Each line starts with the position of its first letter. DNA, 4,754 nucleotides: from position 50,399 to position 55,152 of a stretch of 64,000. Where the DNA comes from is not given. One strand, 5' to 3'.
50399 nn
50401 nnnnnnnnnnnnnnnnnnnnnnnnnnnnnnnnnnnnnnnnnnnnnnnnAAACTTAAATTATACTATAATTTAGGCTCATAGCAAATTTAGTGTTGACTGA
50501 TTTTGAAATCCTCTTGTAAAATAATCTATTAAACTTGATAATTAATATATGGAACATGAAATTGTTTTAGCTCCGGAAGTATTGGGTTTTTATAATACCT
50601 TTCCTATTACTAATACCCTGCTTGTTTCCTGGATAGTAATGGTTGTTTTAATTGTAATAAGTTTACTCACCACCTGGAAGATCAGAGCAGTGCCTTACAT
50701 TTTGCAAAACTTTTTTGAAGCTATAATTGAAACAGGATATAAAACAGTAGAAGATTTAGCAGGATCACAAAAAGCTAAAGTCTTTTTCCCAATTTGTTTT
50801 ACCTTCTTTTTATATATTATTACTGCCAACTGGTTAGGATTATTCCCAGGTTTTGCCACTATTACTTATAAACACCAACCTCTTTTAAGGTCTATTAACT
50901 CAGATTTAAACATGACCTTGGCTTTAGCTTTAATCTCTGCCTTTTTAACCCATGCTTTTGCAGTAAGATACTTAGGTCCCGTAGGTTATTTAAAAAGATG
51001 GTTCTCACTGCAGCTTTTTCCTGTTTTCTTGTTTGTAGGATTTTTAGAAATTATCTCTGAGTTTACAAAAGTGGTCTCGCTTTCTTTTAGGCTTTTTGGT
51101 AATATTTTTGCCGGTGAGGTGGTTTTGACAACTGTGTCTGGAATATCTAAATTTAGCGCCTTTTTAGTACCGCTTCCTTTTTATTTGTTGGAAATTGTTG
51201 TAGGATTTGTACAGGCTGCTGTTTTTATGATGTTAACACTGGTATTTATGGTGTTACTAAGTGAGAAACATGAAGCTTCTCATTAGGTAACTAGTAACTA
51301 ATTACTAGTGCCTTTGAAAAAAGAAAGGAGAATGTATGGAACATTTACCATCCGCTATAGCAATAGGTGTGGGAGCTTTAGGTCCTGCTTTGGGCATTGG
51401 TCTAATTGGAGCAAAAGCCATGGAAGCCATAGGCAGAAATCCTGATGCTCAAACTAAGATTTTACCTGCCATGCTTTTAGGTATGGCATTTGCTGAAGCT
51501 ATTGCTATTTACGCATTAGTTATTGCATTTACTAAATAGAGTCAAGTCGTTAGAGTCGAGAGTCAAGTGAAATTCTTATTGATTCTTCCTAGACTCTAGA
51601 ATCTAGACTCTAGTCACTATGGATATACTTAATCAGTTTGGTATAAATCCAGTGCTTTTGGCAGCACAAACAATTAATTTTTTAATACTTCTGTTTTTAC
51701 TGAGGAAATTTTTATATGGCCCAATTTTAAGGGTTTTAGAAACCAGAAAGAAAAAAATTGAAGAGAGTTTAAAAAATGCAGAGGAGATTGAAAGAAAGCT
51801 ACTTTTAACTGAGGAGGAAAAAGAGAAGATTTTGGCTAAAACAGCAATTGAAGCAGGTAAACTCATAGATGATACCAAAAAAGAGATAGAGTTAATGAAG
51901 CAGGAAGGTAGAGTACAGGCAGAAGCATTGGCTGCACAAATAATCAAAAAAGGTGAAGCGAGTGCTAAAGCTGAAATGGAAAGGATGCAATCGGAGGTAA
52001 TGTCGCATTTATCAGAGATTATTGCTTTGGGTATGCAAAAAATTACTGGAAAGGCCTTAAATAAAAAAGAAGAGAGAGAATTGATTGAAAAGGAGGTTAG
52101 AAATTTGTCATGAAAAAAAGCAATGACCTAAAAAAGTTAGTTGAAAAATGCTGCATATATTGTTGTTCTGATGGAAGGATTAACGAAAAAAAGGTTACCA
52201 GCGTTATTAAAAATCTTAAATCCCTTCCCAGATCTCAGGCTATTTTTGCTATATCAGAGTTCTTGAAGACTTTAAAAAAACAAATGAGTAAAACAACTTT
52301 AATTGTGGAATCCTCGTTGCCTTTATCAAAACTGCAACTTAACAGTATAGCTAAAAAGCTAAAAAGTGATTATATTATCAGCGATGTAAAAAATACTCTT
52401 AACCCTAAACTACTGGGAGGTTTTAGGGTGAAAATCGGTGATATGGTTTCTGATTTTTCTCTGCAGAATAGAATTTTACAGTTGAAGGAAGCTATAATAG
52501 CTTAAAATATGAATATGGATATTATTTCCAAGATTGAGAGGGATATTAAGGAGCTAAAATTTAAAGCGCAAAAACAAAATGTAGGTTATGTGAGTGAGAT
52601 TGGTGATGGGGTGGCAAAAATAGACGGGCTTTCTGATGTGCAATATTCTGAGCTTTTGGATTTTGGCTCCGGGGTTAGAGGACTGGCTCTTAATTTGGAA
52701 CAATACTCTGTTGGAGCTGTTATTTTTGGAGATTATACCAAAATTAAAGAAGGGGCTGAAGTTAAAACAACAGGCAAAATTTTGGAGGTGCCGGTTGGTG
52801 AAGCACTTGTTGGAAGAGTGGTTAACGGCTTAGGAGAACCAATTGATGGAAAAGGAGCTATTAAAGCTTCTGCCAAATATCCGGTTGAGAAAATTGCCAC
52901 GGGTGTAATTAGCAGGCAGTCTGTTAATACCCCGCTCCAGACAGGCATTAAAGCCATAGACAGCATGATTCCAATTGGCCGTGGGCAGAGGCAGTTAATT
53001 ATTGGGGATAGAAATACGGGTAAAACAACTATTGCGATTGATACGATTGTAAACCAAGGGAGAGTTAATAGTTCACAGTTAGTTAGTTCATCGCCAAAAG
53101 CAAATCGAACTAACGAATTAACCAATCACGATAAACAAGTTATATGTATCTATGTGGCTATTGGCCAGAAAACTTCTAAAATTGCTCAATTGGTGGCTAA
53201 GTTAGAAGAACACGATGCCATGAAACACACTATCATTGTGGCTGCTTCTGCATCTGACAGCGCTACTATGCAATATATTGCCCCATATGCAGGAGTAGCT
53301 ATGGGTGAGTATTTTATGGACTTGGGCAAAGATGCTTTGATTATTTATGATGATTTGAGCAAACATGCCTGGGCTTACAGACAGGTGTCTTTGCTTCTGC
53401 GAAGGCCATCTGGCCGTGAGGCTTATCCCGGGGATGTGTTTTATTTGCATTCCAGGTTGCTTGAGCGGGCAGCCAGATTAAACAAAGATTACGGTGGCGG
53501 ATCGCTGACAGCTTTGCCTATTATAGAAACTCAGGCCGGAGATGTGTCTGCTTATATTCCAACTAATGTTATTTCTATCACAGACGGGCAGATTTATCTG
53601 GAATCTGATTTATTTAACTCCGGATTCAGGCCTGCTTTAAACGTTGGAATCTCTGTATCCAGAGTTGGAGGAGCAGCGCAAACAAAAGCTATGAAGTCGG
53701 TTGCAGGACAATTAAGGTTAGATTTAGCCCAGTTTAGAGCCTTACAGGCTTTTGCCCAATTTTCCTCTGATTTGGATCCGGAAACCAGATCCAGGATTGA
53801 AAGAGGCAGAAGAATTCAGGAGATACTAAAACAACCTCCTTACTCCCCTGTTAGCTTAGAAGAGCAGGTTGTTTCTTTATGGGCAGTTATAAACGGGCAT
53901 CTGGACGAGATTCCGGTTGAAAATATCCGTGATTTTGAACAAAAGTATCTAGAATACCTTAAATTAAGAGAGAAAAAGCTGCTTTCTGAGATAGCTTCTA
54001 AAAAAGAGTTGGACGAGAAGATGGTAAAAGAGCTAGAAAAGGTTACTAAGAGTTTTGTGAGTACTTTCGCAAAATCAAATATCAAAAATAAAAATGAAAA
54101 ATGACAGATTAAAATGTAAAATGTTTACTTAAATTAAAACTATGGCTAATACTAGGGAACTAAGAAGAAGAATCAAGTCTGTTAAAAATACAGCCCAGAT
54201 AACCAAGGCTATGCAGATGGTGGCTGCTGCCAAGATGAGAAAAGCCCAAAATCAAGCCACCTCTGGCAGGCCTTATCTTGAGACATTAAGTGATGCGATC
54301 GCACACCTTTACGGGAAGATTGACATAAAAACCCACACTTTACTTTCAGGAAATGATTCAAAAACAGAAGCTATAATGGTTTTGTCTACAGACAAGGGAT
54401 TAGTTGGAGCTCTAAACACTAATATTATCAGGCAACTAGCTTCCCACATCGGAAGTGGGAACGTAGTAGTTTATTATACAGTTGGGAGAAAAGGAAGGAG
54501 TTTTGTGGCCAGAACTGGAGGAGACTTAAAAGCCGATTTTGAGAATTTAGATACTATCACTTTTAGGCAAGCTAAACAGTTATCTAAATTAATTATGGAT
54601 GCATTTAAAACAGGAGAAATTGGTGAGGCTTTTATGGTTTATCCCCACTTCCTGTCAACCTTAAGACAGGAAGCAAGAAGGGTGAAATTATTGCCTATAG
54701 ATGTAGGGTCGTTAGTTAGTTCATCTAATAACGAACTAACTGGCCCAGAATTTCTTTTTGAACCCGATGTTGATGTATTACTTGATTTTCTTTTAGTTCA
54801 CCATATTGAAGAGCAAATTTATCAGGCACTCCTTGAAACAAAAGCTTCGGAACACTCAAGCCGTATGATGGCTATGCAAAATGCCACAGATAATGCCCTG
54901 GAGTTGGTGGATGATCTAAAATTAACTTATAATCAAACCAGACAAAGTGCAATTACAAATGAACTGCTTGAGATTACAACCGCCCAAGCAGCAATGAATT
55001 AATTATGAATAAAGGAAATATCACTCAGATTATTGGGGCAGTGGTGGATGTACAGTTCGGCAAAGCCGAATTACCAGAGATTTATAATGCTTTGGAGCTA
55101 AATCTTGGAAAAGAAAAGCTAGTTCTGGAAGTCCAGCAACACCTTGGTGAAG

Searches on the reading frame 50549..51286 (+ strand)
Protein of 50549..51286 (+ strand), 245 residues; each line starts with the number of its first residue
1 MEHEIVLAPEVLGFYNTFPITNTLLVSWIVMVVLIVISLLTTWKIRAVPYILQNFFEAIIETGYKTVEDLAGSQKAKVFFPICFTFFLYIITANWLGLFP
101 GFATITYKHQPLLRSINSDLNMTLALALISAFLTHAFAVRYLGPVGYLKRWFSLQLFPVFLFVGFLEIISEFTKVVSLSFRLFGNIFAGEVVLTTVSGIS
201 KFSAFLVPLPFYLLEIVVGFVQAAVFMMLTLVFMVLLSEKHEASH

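Call 48: search_protein_families(library=pfam, proteins=[window:50549-51286:+])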
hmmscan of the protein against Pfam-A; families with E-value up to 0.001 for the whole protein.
window:50549-51286:+ (245 aa): 1 family
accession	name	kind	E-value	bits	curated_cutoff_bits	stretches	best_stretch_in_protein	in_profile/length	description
PF00119.25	ATP-synt_A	-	6.3e-45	154.1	33.9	1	25-234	2-216/217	ATP synthase A chain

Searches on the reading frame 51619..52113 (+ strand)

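Call 105: search_protein_families(library=pfam, proteins=[window:51619-52113:+], max_evalue=0.00001)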
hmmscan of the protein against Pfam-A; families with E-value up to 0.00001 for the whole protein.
window:51619-52113:+ (164 aa): 1 family
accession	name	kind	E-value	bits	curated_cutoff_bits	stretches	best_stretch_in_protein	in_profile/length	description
PF00430.23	ATP-synt_B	-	2.8e-19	70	28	1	14-133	2-117/132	ATP synthase B/B' CF(0)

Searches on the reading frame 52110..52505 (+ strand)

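Call 105: search_protein_families(library=pfam, proteins=[window:52110-52505:+], max_evalue=0.00001)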
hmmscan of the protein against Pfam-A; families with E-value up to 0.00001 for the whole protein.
window:52110-52505:+ (131 aa): 1 family
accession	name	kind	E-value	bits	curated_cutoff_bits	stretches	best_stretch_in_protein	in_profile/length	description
PF00213.23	OSCP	-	3.4e-13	50.5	22.3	1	28-128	68-171/172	ATP synthase delta (OSCP) subunit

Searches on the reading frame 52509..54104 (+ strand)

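Call 105: search_protein_families(library=pfam, proteins=[window:52509-54104:+], max_evalue=0.00001)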
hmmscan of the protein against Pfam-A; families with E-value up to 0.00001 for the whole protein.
window:52509-54104:+ (531 aa): 3 families
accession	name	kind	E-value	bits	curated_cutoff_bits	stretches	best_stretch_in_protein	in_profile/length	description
PF00006.31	ATP-synt_ab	-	5.6e-79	265.1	29.5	1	146-384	1-213/213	ATP synthase alpha/beta family, nucleotide-binding domain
PF00306.32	ATP-synt_ab_C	-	7.4e-47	159.3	27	1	391-516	1-126/126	ATP synthase alpha/beta chain, C terminal domain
PF02874.29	ATP-synt_ab_N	-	5.7e-14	52.8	20.9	1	23-89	3-69/69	ATP synthase alpha/beta family, beta-barrel domain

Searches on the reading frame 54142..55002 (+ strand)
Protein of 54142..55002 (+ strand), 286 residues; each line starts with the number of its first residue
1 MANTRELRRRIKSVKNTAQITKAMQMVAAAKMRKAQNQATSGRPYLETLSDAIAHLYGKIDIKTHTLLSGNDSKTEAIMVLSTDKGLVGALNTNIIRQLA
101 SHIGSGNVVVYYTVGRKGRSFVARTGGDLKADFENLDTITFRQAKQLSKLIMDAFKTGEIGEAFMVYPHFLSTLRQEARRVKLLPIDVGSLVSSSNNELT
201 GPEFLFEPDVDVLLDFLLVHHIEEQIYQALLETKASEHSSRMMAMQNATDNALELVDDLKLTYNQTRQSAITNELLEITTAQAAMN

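Call 105: search_protein_families(library=pfam, proteins=[window:54142-55002:+], max_evalue=0.00001)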
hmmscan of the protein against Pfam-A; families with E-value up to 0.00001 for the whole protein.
window:54142-55002:+ (286 aa): 1 family
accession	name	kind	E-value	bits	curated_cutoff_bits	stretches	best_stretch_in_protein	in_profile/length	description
PF00231.24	ATP-synt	-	3.9e-86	289.7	39.9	1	3-285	1-285/285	ATP synthase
